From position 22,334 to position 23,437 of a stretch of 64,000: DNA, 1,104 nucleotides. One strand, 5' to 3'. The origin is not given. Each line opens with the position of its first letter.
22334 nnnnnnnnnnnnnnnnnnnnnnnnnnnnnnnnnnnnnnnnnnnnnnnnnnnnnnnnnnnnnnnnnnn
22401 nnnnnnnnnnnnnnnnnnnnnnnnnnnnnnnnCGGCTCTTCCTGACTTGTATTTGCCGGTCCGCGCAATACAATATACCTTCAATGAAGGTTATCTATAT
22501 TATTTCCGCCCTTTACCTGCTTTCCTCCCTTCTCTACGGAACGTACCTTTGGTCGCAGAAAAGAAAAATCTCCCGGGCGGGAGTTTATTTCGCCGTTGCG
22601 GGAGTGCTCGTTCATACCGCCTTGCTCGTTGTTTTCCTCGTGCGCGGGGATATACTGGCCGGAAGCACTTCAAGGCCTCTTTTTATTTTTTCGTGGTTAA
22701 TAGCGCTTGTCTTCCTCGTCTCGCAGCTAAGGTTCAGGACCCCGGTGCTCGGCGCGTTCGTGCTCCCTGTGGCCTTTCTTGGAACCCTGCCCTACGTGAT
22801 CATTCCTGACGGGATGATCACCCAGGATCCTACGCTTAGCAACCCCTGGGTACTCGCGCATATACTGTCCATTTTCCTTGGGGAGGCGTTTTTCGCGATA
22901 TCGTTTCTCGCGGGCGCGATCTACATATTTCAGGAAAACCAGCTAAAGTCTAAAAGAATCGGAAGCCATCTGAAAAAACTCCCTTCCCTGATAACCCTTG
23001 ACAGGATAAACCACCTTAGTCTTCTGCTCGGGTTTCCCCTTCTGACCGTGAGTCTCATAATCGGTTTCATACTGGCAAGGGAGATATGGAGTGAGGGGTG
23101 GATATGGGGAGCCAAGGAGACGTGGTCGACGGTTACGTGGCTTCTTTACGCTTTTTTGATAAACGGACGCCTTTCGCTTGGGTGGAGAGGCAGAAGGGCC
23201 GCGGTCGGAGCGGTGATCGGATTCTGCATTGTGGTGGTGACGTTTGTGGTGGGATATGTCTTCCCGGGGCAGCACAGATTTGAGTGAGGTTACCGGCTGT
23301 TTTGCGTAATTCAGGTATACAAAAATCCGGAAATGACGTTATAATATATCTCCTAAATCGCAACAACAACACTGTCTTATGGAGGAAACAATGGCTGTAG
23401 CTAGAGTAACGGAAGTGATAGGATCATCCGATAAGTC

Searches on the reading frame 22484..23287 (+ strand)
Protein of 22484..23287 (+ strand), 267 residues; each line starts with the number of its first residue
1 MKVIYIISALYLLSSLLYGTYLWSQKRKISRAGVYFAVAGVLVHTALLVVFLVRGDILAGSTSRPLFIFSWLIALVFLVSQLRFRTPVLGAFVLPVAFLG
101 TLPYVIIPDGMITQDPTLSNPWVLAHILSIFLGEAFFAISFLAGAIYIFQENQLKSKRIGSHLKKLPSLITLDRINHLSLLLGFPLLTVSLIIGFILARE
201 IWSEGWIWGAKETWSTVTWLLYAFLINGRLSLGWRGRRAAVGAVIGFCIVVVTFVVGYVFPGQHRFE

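Call 55: search_protein_families(library=ncbifam, proteins=[window:22484-23287:+], max_evalue=0.001)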
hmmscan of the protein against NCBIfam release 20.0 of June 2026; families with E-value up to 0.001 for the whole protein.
window:22484-23287:+ (267 aa): 1 family
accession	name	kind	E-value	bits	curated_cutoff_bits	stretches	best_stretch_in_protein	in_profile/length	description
TIGR03144.1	cytochr_II_ccsB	equivalog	9.1e-38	130.4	187.6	1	62-265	28-250/252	c-type cytochrome biogenesis protein CcsB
